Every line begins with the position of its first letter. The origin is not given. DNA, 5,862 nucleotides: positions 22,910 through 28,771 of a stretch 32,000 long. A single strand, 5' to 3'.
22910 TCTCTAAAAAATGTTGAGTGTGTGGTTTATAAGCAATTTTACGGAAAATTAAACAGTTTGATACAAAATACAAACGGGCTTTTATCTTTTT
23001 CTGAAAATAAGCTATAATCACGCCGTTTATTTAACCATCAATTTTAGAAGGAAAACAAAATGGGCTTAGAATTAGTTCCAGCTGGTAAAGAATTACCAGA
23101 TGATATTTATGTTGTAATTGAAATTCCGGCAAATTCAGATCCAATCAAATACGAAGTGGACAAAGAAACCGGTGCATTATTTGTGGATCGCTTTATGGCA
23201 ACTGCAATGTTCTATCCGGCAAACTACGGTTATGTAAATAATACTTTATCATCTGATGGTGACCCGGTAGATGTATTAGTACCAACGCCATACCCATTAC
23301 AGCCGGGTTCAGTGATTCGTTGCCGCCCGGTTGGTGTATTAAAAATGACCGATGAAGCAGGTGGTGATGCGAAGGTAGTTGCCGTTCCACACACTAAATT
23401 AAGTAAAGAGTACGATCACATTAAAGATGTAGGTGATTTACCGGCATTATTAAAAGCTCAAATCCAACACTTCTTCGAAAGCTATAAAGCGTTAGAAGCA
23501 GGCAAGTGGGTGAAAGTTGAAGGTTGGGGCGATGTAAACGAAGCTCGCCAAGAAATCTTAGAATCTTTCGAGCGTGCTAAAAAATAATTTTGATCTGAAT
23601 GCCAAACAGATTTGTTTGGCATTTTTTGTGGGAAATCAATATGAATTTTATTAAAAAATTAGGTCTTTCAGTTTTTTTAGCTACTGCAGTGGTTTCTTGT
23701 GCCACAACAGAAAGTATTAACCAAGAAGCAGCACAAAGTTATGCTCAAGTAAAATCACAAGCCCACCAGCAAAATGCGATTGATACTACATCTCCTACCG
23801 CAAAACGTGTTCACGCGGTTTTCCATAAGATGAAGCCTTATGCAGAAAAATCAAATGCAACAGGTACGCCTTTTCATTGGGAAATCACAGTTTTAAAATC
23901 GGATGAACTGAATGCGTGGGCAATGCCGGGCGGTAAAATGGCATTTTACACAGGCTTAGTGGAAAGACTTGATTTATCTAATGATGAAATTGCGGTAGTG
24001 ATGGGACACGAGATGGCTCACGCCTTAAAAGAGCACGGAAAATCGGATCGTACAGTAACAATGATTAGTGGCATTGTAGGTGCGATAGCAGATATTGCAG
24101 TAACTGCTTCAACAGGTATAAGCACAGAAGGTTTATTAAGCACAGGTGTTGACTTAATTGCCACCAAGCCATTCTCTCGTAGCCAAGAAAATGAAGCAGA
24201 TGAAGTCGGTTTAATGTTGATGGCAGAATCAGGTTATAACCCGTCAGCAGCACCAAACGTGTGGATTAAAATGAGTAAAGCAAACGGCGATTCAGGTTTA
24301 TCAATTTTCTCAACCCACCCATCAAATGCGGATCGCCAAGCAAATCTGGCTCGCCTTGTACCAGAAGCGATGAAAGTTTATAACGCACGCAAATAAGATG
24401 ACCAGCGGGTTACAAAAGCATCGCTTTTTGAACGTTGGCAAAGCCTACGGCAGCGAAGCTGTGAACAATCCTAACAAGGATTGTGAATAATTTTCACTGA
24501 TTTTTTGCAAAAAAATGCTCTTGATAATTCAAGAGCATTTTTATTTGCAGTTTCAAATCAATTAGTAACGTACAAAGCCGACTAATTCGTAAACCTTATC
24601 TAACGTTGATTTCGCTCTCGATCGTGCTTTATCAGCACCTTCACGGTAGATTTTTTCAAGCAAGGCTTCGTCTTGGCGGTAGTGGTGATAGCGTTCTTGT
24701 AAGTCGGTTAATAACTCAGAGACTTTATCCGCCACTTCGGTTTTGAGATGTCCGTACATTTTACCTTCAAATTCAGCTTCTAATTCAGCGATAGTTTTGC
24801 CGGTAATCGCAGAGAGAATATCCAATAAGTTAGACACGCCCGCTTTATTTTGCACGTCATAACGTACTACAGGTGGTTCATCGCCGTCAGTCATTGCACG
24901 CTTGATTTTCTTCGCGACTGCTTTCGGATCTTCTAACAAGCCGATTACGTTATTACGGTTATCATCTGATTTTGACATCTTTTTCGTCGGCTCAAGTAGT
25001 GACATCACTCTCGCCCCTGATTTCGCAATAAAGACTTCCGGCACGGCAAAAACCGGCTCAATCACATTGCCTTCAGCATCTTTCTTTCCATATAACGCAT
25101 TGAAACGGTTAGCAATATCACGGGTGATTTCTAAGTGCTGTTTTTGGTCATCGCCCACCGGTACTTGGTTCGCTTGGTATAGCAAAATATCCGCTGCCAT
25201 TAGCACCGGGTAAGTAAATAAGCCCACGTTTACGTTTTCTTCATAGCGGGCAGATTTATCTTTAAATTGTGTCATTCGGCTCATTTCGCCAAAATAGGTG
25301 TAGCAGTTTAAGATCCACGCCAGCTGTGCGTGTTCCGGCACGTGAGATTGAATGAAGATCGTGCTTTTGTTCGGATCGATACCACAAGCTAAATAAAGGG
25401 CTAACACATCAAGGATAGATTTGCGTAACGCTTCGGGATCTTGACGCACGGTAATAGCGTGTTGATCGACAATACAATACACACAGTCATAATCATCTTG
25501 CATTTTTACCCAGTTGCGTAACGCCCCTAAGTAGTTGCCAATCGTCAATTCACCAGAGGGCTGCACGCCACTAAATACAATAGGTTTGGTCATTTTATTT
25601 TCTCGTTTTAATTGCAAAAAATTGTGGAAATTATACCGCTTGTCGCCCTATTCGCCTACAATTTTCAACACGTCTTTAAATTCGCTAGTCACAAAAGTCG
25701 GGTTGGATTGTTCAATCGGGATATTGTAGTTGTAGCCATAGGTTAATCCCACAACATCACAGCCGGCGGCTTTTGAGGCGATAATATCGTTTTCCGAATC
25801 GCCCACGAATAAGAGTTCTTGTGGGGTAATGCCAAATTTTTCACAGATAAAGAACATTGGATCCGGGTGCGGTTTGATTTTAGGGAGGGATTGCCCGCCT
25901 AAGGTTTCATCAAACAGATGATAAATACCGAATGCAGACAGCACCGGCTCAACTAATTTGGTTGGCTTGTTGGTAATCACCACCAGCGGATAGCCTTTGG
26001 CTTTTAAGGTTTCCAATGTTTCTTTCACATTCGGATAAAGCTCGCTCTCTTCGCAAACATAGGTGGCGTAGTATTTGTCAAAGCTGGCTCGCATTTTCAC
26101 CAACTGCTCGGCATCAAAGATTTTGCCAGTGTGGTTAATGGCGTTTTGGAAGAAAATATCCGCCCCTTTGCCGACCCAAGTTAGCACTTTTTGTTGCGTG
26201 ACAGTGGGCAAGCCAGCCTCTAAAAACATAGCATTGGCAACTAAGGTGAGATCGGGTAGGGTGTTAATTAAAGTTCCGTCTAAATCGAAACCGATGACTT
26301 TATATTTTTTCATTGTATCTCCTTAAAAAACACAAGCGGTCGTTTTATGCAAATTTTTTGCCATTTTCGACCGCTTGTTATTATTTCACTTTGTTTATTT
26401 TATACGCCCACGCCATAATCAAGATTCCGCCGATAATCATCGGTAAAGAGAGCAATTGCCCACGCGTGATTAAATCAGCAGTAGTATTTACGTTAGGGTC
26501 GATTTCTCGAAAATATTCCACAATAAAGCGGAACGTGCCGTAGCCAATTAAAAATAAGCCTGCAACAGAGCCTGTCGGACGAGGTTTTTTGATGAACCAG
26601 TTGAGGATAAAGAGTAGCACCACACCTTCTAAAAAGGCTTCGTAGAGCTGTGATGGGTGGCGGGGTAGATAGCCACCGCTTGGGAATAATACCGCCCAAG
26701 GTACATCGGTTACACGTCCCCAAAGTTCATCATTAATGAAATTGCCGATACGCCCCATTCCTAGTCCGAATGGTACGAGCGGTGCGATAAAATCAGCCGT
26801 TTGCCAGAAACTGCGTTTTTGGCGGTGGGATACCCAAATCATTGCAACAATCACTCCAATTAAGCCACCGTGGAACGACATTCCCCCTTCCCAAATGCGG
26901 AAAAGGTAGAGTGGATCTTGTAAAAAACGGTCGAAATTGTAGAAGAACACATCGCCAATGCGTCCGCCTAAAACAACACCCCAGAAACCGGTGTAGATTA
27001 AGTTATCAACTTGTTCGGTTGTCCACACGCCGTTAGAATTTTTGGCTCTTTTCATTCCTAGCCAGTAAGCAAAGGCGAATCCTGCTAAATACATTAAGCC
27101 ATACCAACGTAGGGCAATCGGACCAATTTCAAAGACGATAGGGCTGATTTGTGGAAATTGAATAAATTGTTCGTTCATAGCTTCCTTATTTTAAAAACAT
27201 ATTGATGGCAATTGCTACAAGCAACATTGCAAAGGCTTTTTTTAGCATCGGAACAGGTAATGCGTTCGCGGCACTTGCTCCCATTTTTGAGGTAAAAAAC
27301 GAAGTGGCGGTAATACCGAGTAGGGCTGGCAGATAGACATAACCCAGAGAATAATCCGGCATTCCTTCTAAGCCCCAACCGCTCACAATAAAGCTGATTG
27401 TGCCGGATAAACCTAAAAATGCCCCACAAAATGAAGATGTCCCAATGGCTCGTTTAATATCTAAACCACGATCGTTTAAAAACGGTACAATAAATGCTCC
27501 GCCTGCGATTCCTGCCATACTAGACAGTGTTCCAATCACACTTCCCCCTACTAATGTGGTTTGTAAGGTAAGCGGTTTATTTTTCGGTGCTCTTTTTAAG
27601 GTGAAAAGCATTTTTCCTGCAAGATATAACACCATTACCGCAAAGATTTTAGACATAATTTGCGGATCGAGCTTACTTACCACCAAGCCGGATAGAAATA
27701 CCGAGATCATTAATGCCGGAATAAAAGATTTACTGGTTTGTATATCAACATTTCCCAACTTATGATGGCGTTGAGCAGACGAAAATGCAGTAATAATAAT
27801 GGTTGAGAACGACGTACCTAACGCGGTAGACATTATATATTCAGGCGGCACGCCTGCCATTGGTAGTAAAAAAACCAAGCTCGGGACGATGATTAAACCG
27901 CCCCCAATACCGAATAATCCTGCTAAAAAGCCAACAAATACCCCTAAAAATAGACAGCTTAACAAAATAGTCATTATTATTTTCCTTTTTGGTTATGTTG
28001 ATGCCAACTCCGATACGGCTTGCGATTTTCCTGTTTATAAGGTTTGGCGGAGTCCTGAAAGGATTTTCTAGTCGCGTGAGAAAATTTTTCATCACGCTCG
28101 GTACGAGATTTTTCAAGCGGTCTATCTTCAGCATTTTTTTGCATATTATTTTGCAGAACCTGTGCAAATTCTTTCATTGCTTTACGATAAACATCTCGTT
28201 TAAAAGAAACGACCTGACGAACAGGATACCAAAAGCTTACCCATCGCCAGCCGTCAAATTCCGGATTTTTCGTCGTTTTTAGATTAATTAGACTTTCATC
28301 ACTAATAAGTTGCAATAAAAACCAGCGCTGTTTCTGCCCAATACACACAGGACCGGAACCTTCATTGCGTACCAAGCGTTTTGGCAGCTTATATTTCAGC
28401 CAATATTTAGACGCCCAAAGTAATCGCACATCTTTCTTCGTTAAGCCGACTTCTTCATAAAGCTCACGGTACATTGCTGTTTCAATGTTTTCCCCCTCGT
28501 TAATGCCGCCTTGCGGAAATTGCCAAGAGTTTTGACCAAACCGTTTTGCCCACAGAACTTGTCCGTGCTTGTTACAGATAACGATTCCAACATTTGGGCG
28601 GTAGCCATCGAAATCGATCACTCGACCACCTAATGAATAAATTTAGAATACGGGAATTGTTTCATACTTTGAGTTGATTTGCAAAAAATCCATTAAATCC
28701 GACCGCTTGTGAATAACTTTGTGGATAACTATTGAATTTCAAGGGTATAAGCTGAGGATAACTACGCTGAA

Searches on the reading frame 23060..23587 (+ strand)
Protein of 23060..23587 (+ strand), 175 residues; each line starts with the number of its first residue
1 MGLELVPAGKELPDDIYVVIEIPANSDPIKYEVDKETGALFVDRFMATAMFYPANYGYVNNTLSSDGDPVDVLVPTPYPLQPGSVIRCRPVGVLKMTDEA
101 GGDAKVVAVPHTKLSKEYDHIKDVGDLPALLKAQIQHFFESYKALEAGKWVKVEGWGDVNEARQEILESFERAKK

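Call 57: search_protein_families(library=ncbifam, proteins=[window:23060-23587:+], max_evalue=0.00001)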
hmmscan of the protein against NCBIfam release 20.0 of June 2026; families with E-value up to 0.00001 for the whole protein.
window:23060-23587:+ (175 aa): 3 families
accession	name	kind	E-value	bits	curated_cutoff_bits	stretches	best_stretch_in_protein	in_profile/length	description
NF002317.0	PRK01250.1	equivalog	2.8e-91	304.1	200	1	1-175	1-175/176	inorganic diphosphatase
NF002578.0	PRK02230.1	equivalog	5.3e-38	130.3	246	1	16-170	6-157/185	inorganic pyrophosphatase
NF001886.0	PRK00642.1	equivalog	5.8e-25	88.1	247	2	62-166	89-194/208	inorganic pyrophosphatase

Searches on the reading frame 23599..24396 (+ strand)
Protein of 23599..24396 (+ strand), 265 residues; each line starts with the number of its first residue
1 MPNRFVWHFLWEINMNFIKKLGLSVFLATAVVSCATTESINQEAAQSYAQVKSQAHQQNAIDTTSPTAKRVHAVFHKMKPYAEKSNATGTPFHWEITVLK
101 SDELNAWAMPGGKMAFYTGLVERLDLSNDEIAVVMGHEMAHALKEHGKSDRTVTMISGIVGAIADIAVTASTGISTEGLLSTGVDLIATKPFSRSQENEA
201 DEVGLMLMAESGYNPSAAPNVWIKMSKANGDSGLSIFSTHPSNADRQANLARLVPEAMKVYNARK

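Call 57: search_protein_families(library=ncbifam, proteins=[window:23599-24396:+], max_evalue=0.00001)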
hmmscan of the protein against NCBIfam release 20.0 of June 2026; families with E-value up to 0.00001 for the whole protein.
window:23599-24396:+ (265 aa): 5 families
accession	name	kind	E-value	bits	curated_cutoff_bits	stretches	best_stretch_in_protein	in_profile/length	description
NF052399.1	M48_lipo_LoiP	exception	3.8e-23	82.2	365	1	14-250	21-240/247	metalloprotease LoiP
NF052400.1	M48_BAM_BepA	equivalog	1.6e-19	70.1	570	1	85-249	84-252/483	beta-barrel assembly-enhancing protease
NF002363.0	PRK01345.1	equivalog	1.3e-07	31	422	0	96-167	87-157/318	zinc metalloprotease HtpX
NF002775.0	PRK02870.1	equivalog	4.1e-07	29.6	285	0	56-169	99-211/338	zinc metalloprotease HtpX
NF003965.0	PRK05457.1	equivalog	3.6e-06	26.5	245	0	64-162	69-162/285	protease HtpX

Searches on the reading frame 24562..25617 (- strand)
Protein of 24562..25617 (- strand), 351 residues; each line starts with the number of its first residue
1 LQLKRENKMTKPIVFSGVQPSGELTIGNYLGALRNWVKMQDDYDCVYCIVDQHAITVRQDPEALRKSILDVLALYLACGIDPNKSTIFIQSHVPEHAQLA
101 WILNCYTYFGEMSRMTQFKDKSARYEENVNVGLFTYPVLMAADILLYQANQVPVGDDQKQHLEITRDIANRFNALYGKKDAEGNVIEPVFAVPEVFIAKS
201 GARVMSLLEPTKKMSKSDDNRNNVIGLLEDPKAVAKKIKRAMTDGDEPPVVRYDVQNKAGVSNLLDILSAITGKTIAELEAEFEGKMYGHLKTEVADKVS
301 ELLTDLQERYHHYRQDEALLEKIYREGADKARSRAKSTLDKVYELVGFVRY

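Call 57: search_protein_families(library=ncbifam, proteins=[window:24562-25617:-], max_evalue=0.00001)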
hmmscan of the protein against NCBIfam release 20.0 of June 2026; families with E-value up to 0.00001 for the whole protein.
window:24562-25617:- (351 aa): 11 families
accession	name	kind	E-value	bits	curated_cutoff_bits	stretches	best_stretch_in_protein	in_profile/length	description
TIGR00233.1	trpS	equivalog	7.3e-118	393.6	176.75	1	11-348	2-328/328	tryptophan--tRNA ligase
NF008922.0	PRK12283.1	equivalog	2e-72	244.3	572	2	11-181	3-176/400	tryptophan--tRNA ligase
NF009207.0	PRK12556.1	equivalog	2.7e-70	236.8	479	1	10-348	2-331/332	tryptophan--tRNA ligase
NF008923.0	PRK12284.1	equivalog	1.4e-64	218.5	597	1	14-348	5-331/431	tryptophan--tRNA ligase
NF008925.0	PRK12285.1-2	equivalog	2.2e-22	79.5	451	1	9-315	60-355/365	tryptophan--tRNA ligase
NF008926.0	PRK12285.1-3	equivalog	7.5e-19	67.9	320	1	13-175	67-231/429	tryptophan--tRNA ligase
NF008927.0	PRK12285.1-4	equivalog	5.7e-16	58.5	478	1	4-315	66-364/385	tryptophan--tRNA ligase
NF006330.0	PRK08560.1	equivalog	2.4e-11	43.2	220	1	9-318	30-336/342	tyrosine--tRNA ligase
NF008928.0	PRK12285.1-5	equivalog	2e-10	39.8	891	1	13-173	94-253/530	tryptophan--tRNA ligase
NF008924.0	PRK12285.1-1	equivalog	1.6e-09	37.5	644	1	14-313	76-358/381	tryptophan--tRNA ligase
TIGR00234.1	tyrS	equivalog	2.2e-06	27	113.8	0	102-246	138-273/406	tyrosine--tRNA ligase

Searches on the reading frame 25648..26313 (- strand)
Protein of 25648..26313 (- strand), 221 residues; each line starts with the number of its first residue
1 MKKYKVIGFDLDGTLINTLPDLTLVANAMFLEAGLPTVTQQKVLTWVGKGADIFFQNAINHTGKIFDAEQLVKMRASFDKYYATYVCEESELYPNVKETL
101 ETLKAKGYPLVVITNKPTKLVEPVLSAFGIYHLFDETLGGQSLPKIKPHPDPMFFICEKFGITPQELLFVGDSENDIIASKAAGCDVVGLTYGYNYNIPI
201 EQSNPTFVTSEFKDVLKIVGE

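Call 57: search_protein_families(library=ncbifam, proteins=[window:25648-26313:-], max_evalue=0.00001)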
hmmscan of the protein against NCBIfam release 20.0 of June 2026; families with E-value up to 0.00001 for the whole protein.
window:25648-26313:- (221 aa): 41 families (the best 25 are shown)
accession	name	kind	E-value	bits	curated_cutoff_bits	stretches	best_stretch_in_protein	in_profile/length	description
NF009695.0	PRK13222.1-2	equivalog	2.5e-91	305.2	225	1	1-219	3-222/226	phosphoglycolate phosphatase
NF009697.0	PRK13222.1-4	equivalog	2.9e-73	246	327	1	2-220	5-223/232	phosphoglycolate phosphatase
TIGR01449.2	PGP_bact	equivalog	1e-62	211.5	180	1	9-217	3-211/213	phosphoglycolate phosphatase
NF009694.0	PRK13222.1-1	equivalog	7.7e-60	202.3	415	2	64-220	84-240/252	phosphoglycolate phosphatase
NF009698.0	PRK13223.1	equivalog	4.1e-48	163.9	466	1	5-216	14-226/272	phosphoglycolate phosphatase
NF009804.0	PRK13288.1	equivalog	1.2e-31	109.9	218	1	5-220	4-211/215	pyrophosphatase PpaX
NF009696.0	PRK13222.1-3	equivalog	1.3e-30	106.8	359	1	4-196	3-192/223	N-acetylmuramic acid 6-phosphate phosphatase MupP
NF009700.0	PRK13226.1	equivalog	6.9e-30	104.4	342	1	5-196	13-200/229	phosphoglycolate phosphatase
TIGR02253.1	CTE7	subfamily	7.2e-22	78.2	169.75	1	5-215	3-220/221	TIGR02253 family HAD-type hydrolase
TIGR01454.1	AHBA_synth_RP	hypoth_equivalog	2.4e-19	69.8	246.65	1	47-219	28-203/205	AHBA synthesis associated protein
TIGR02009.1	PGMB-YQAB-SF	subfamily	6.8e-18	65.5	153.35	1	7-189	4-185/186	beta-phosphoglucomutase family hydrolase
NF008087.0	PRK10826.1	equivalog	3.4e-17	62.8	191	1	6-184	9-185/222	hexitol phosphatase HxpB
TIGR01428.1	HAD_type_II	equivalog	2.6e-14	53.7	125.4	1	89-188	89-188/197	haloacid dehalogenase type II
TIGR03351.1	PhnX-like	hypoth_equivalog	6.1e-14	52.5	218.9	1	6-218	3-218/220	phosphonatase-like hydrolase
TIGR02252.1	DREG-2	subfamily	6.9e-14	52.1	155.2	1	54-186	67-200/203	HAD hydrolase, REG-2-like, family IA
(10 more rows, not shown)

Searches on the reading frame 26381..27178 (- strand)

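Call 57: search_protein_families(library=ncbifam, proteins=[window:26381-27178:-], max_evalue=0.00001)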
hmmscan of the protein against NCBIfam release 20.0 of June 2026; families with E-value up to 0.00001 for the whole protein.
window:26381-27178:- (265 aa): 7 families
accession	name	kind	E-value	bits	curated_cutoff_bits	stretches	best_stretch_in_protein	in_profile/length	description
TIGR00544.1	lgt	equivalog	3.8e-94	315.2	118.9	1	1-263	1-274/280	prolipoprotein diacylglyceryl transferase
NF000778.0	PRK00052.3-4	equivalog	1.7e-35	122.8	334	1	14-260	4-246/252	prolipoprotein diacylglyceryl transferase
NF000775.0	PRK00052.2-5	equivalog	1.8e-35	122.6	428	1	16-262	15-281/288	prolipoprotein diacylglyceryl transferase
NF000784.0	PRK00052.4-5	subfamily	7.8e-33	113.8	409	1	12-167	2-155/298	prolipoprotein diacylglyceryl transferase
NF000779.0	PRK00052.3-5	equivalog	3.3e-22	79.5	405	1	8-223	3-205/257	prolipoprotein diacylglyceryl transferase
NF009611.0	PRK13108.1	equivalog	1.7e-12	47.1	636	1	14-163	14-164/476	prolipoprotein diacylglyceryl transferase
NF000780.0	PRK00052.4-1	equivalog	4.2e-06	26.2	547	0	67-225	72-247/327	prolipoprotein diacylglyceryl transferase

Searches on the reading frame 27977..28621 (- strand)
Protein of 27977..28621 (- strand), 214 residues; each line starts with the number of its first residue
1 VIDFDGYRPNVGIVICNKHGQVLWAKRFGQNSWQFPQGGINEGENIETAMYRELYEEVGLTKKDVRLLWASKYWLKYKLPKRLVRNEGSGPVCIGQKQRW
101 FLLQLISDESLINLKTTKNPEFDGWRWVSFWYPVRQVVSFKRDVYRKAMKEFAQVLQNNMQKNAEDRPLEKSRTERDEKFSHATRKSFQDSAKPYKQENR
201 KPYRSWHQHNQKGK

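Call 19: find_encoding_contigs(protein=window:27977-28621:-, flank=10000, max_places=10)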
Protein window:27977-28621:- (214 aa): no gene with exactly this product is on record in the collection.

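Call 23: find_related_loci(query=window:27977-28621:-, collection=genome_contigs, flank=10000)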
Query window:27977-28621:- (214 aa) in genome_contigs; peptide patterns used: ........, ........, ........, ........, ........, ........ (x = any residue, [..] = any of these).
89 stretches matched a pattern; 62 encode a relative of the query (tblastn E <= 1e-3); 61 distinct loci.
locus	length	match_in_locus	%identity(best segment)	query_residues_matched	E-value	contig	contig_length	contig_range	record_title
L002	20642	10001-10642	99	1-214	6e-145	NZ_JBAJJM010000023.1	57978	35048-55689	Mannheimia indoligenes strain M14.4 cont17, whole genome shotgun sequence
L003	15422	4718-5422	85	1-214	1e-133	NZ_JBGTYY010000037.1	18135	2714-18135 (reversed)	Mannheimia sp. E16BA Scaffold37, whole genome shotgun sequence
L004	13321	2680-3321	88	1-214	1e-127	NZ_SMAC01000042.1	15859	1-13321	Mannheimia haemolytica strain DSM 10531 Ga0244661_142, whole genome shotgun sequence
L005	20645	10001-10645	87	1-214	2e-126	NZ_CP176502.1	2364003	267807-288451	Mannheimia glucosida strain D251 chromosome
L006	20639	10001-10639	81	1-214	2e-112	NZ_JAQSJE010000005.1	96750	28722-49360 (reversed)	Mannheimia cairinae strain AT1 cont5, whole genome shotgun sequence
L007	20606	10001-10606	77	1-211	2e-103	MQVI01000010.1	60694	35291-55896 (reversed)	Pasteurellaceae bacterium 15-036681 NODE_10_length_60694_cov_74.4583, whole genome shotgun sequence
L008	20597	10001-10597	75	1-206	5e-103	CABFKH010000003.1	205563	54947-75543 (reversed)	Actinobacillus indolicus strain 46K2C genome assembly, contig: ERS134282SCcontig000003, whole genome shotgun sequence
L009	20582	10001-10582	76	1-214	4e-103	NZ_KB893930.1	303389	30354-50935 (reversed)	Actinobacillus capsulatus DSM 19761 C228DRAFT_scaffold00001.1, whole genome shotgun sequence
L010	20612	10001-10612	77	1-214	4e-103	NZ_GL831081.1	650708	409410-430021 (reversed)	Actinobacillus ureae ATCC 25976 SCAFFOLD2, whole genome shotgun sequence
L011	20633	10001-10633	75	1-206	6e-103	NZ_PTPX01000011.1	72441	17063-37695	Glaesserella australis strain HS4635 contig_13, whole genome shotgun sequence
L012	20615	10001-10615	75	1-209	2e-102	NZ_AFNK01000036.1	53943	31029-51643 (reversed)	Haemophilus sputorum CCUG 13788 contig00092, whole genome shotgun sequence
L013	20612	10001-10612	76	1-214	5e-102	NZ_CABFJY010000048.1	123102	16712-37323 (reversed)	Actinobacillus vicugnae isolate W16181, whole genome shotgun sequence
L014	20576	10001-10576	77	1-205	3e-102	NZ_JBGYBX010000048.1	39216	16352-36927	MAG: Glaesserella sp. isolate Z2-71_MAG_13 Z2-71__64171, whole genome shotgun sequence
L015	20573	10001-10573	75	1-204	4e-101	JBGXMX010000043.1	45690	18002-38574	MAG: Glaesserella sp. isolate Z2-45_MAG_7 Z2-45__31110, whole genome shotgun sequence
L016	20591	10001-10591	72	1-214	4e-101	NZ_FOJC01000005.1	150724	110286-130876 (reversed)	[Haemophilus] ducreyi strain ATCC 33940, whole genome shotgun sequence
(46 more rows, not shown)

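Call 57: search_protein_families(library=ncbifam, proteins=[window:27977-28621:-], max_evalue=0.00001)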
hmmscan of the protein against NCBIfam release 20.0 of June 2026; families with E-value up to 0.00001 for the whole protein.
window:27977-28621:- (214 aa): 10 families
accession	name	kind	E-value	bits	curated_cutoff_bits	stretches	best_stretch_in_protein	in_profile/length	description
NF001934.0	PRK00714.1-1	equivalog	1.2e-95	317.9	241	1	1-173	1-172/176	RNA pyrophosphohydrolase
NF001937.0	PRK00714.1-4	equivalog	1.4e-74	249.1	139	1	1-160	1-159/161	RNA pyrophosphohydrolase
NF001935.0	PRK00714.1-2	equivalog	1.8e-63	213.3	259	1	1-174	1-173/183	RNA pyrophosphohydrolase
NF001938.0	PRK00714.1-5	equivalog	2.3e-42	144.3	116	1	7-157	12-171/172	RNA pyrophosphohydrolase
NF001936.0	PRK00714.1-3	equivalog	1.2e-31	109.6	118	1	6-154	5-151/155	RNA pyrophosphohydrolase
NF006530.0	PRK08999.1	equivalog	4.8e-09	35.7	245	1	14-70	12-72/315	Nudix family hydrolase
NF008044.0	PRK10776.1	equivalog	1.3e-08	34.8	148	1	15-75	11-75/130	8-oxo-dGTP diphosphatase MutT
TIGR00586.1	mutt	equivalog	1.5e-08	34.7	97.9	1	14-102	11-107/129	8-oxo-dGTP diphosphatase MutT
NF041652.1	Nud_hyd_Dein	equivalog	2.8e-07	30.9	200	1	11-70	16-82/152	Nudix hydrolase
NF006961.0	PRK09438.1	equivalog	1.2e-06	28.1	103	1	11-140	11-136/151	dihydroneopterin triphosphate diphosphatase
